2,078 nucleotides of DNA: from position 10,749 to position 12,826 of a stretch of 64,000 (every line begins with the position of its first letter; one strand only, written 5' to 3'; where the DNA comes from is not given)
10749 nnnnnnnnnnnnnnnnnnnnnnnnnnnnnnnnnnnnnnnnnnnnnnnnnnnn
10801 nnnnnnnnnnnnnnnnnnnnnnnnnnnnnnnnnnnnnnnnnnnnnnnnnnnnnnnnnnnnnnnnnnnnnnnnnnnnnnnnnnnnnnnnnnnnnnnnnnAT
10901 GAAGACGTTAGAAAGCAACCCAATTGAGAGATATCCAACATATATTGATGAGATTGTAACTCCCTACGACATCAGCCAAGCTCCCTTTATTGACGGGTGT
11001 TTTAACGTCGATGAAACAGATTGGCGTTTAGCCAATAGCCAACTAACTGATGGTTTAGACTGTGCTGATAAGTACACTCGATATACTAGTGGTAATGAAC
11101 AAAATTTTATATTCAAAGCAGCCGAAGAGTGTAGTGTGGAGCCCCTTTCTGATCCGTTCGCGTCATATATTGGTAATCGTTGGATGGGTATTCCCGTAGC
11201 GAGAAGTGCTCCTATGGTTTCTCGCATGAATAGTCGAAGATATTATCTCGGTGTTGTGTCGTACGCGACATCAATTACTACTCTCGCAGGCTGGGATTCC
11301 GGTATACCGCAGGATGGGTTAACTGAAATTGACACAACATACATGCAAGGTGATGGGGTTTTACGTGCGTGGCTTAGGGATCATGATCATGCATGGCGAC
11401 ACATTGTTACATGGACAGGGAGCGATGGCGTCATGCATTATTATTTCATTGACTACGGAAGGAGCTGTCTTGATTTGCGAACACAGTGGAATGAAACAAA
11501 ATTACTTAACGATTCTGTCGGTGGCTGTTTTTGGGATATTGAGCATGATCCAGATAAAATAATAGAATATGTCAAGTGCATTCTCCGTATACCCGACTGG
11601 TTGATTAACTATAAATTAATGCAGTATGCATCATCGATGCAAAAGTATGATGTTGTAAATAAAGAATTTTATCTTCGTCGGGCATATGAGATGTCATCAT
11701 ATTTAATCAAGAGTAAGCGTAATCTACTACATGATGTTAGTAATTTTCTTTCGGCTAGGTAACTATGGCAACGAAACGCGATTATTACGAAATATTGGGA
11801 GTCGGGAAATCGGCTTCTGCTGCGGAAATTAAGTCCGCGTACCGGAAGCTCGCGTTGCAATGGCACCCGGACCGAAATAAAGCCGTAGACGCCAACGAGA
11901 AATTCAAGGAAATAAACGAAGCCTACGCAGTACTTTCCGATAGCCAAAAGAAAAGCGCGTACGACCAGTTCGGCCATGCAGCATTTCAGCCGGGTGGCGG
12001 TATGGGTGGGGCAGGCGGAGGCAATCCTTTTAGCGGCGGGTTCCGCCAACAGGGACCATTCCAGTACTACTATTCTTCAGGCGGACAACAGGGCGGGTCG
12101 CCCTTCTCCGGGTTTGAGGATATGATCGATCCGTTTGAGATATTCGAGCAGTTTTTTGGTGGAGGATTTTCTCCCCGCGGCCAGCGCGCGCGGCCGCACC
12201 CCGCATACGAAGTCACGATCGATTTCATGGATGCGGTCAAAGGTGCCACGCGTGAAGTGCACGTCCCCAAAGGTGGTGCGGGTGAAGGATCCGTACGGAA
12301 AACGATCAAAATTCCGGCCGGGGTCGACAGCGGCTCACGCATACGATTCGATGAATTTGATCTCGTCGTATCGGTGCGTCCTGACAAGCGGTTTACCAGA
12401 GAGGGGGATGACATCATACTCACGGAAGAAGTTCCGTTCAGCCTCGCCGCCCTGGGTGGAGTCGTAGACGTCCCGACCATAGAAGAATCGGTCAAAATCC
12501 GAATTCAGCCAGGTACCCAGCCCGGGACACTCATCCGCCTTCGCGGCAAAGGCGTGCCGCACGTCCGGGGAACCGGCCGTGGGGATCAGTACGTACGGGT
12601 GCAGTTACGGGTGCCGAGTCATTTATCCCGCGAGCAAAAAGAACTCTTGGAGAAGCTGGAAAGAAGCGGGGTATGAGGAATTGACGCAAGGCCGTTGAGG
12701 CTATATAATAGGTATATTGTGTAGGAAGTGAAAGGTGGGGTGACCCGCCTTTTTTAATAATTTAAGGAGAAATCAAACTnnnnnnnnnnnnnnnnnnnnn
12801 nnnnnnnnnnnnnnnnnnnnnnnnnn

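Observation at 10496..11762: AT-rich two-gene cassette of unknown function inserted precisely between dnaK and dnaJ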

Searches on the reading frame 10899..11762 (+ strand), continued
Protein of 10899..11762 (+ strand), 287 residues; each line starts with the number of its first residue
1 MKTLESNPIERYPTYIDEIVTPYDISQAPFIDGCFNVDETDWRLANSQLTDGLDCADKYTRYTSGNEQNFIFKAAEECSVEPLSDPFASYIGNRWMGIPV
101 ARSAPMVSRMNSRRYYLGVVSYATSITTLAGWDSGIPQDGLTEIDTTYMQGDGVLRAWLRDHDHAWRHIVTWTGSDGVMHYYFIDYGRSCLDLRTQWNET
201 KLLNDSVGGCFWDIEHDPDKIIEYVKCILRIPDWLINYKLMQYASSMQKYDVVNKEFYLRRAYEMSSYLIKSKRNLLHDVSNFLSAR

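Call 65: find_encoding_contigs(protein=P0024, flank=6000, max_places=3)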
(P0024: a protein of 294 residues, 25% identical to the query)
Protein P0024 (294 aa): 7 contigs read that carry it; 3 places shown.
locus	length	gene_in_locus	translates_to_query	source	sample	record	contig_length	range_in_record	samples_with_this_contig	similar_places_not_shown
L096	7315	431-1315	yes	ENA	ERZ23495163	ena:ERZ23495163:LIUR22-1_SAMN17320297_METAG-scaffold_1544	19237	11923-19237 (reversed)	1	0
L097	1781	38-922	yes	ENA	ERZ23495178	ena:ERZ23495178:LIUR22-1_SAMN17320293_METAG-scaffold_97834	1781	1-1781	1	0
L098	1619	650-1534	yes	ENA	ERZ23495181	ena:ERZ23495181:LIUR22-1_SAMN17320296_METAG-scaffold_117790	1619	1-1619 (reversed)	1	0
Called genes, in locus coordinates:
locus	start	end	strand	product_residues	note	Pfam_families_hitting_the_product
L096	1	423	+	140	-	?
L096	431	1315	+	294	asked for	-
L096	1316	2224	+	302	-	PF00226:DnaJ, PF01556:DnaJ_C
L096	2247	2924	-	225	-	-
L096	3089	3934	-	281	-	-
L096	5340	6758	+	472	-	PF00009:GTP_EFTU, PF00071:Ras (weak), PF01926:MMR_HSR1, PF09439:SRPRB (weak), PF00350:Dynamin_N (faint), PF22042:EF-G_D2, PF11987:IF-2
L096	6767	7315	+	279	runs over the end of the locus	-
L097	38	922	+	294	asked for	-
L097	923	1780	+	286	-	?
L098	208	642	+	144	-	PF22091:DUF6941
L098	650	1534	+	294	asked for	-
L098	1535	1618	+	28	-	?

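Call 66: find_encoding_contigs(protein=P0027, flank=6000, max_places=3)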
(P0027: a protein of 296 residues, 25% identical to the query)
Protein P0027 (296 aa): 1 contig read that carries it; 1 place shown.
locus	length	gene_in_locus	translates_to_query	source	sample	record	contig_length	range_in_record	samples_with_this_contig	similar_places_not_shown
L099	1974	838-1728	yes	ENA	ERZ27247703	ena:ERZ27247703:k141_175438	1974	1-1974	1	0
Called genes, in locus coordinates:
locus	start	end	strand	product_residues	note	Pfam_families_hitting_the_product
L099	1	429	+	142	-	?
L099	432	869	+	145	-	PF22091:DUF6941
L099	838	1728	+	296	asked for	-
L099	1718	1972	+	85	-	?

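Call 71: search_dna_similar(query=window:10899-11759:+, collection=phages, mode=protein, max_evalue=0.01)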
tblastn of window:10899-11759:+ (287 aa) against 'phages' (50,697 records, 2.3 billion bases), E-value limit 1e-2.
No match.

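Call 72: search_dna_similar(query=window:10899-11759:+, collection=plasmids, mode=protein, max_evalue=0.01)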
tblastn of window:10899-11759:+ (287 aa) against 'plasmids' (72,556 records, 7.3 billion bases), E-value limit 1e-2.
No match.

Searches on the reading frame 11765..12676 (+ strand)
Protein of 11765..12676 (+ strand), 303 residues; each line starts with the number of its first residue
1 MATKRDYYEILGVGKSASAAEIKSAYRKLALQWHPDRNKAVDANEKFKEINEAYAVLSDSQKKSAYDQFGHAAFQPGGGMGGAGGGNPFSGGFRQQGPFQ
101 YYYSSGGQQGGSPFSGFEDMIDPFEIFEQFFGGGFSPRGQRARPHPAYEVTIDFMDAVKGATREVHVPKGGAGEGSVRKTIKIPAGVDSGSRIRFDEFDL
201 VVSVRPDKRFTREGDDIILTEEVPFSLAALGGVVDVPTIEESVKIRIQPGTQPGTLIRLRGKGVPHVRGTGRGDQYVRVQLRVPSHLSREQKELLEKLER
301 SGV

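Call 4: search_protein_families(library=pfam, proteins=[window:11765-12676:+], max_evalue=1)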
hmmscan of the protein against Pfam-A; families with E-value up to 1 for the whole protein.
window:11765-12676:+ (303 aa): 2 families
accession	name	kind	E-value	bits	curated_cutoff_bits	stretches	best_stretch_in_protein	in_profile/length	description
PF01556.23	DnaJ_C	-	3.8e-34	118.4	26.6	1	148-284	3-152/152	DnaJ C terminal domain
PF00226.36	DnaJ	-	1.2e-27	96.2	27.8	1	6-67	1-63/63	DnaJ domain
